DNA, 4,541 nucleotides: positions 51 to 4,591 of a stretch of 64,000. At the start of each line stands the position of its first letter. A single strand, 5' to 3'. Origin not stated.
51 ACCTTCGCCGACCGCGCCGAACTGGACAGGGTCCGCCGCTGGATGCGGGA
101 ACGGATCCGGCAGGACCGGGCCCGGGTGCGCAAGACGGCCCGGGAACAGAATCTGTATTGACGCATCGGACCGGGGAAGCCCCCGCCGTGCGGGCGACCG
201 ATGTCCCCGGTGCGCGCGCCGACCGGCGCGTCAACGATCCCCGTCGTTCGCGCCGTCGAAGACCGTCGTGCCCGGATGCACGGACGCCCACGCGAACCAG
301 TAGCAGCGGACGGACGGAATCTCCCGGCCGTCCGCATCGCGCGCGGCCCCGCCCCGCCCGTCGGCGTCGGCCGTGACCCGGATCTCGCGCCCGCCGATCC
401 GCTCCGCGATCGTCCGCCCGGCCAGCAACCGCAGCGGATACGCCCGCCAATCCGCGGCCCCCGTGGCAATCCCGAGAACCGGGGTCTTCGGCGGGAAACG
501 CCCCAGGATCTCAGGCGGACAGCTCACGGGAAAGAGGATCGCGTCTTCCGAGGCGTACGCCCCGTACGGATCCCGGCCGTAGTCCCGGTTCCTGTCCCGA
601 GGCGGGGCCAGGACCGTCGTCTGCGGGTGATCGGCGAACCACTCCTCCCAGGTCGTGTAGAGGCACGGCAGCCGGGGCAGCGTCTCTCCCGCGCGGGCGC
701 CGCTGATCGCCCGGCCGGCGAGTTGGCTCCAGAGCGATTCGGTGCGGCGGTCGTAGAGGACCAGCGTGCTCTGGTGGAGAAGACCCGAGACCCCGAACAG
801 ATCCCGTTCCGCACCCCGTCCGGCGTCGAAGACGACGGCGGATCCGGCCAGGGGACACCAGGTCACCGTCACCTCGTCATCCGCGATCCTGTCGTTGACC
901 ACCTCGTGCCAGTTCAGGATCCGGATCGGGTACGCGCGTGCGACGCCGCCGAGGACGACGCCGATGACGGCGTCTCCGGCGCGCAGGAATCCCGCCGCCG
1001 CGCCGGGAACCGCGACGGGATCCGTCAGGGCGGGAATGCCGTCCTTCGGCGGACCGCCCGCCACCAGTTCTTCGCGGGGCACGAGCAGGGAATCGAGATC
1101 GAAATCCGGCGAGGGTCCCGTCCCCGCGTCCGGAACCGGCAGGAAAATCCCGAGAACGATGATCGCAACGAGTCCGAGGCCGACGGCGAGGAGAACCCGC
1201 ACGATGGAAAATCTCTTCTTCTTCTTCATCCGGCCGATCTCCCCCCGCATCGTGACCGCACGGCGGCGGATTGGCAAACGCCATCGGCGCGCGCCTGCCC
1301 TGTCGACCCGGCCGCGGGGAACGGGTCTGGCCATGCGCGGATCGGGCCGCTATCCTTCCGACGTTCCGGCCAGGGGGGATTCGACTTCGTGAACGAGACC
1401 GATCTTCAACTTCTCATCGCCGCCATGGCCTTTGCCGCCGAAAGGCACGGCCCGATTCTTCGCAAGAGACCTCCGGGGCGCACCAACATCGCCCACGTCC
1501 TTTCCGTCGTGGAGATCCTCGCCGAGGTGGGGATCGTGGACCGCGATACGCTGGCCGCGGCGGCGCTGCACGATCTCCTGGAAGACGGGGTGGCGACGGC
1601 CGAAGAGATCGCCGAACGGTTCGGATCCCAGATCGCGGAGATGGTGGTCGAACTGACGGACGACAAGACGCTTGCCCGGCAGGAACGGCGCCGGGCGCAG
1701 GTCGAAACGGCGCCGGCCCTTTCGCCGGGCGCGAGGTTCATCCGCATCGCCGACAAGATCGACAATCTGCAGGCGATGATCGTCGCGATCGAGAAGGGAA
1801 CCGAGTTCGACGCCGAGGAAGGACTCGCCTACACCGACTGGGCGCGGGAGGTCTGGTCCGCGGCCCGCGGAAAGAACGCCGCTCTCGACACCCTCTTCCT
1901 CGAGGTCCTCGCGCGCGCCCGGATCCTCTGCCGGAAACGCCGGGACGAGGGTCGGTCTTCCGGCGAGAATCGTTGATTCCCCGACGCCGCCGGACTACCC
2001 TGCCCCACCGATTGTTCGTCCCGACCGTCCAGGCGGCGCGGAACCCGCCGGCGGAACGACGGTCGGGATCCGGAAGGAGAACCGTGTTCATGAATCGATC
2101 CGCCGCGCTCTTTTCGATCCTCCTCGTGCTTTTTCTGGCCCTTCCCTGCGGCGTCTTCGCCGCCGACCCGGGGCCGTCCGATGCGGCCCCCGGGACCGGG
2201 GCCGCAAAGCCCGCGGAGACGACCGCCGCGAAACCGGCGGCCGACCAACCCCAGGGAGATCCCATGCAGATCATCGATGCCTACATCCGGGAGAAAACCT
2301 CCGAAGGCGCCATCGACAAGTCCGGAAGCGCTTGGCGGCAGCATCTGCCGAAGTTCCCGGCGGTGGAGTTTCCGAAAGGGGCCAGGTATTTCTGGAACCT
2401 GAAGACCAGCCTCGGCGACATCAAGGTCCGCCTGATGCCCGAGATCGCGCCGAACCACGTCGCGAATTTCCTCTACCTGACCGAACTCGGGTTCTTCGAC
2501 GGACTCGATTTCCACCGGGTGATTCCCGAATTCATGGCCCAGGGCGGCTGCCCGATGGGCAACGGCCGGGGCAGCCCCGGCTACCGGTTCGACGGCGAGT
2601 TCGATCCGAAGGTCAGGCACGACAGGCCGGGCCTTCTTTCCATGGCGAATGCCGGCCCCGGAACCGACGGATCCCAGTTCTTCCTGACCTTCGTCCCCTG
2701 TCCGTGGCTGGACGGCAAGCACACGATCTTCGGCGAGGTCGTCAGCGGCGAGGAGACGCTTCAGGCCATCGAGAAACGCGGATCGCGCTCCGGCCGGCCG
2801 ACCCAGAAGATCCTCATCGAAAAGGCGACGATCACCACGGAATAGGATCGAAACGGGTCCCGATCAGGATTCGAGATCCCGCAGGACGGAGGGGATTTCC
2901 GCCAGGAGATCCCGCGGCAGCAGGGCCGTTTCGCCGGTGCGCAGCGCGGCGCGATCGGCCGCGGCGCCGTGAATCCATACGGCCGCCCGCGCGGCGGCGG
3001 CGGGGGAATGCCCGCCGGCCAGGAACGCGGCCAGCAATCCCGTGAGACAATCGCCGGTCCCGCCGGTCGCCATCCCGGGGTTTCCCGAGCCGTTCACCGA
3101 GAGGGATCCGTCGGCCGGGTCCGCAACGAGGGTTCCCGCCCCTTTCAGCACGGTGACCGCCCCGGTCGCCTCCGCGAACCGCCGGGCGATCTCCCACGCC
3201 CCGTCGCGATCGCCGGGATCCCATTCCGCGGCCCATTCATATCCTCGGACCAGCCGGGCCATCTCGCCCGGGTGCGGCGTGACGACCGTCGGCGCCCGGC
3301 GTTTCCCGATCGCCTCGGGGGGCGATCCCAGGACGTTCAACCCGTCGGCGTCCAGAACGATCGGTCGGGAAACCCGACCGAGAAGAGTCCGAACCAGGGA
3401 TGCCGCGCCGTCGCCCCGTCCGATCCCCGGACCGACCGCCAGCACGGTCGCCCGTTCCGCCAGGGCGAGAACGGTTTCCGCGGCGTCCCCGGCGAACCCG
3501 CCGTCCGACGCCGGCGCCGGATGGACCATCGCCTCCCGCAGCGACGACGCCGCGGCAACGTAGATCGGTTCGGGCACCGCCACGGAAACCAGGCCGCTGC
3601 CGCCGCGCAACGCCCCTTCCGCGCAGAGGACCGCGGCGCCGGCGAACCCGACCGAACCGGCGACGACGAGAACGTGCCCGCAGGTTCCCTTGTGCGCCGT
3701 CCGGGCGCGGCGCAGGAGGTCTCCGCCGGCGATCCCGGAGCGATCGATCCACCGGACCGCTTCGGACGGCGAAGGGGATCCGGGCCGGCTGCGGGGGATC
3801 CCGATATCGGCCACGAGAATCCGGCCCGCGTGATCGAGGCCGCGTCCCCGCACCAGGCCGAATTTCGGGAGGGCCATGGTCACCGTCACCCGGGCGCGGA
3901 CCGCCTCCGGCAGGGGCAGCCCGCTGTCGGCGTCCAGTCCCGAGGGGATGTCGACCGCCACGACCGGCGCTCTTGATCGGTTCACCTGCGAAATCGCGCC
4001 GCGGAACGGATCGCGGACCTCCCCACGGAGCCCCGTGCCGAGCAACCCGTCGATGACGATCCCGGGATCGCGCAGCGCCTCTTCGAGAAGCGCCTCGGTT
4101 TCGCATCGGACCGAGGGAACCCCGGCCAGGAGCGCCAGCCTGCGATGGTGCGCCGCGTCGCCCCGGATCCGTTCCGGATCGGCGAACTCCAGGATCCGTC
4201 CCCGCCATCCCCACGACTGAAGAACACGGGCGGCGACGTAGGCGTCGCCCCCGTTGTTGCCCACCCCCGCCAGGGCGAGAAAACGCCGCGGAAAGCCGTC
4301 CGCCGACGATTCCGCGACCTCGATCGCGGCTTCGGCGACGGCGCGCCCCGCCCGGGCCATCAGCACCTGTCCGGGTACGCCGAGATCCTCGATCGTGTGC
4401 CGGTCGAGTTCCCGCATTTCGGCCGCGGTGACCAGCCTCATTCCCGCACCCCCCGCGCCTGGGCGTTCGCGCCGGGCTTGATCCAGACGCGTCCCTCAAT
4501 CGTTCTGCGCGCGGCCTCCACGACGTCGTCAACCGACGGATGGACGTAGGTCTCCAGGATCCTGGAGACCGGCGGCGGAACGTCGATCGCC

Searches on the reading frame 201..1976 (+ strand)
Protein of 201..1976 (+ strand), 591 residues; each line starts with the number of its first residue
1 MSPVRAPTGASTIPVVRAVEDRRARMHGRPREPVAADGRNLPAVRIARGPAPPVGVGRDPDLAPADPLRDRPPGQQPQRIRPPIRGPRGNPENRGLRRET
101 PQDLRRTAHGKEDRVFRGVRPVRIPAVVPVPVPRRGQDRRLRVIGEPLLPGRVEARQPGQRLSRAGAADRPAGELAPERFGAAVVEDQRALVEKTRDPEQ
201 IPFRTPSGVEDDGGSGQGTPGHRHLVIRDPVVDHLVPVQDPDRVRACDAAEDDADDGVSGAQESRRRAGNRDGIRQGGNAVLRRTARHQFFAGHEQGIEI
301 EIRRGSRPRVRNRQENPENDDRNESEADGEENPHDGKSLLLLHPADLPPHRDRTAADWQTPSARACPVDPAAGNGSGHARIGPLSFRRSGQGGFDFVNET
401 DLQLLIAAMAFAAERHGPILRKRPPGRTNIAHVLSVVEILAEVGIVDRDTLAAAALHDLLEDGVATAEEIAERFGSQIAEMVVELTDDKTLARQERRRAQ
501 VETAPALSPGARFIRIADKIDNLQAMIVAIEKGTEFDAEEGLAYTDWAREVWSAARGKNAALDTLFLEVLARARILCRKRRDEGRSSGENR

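Call 62: search_protein_families(library=pfam, proteins=[window:201-1976:+], max_evalue=0.00001)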
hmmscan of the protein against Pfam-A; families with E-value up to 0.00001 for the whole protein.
window:201-1976:+ (591 aa): 1 family
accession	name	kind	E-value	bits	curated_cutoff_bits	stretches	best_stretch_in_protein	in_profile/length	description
PF13328.12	HD_4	-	7.8e-17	61.9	27.2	1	408-528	1-129/156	HD domain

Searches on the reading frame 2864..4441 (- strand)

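Call 62: search_protein_families(library=pfam, proteins=[window:2864-4441:-], max_evalue=0.00001)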
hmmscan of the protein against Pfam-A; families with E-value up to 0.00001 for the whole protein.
window:2864-4441:- (525 aa): 2 families
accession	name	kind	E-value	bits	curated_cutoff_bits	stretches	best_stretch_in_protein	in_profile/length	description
PF01256.23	Carb_kinase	-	5.8e-54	183.6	27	1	257-517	1-241/242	NAD(P)H-hydrate dehydratase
PF03853.21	YjeF_N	-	9.1e-42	143.3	24.9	1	25-194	2-168/169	YjeF-related protein N-terminus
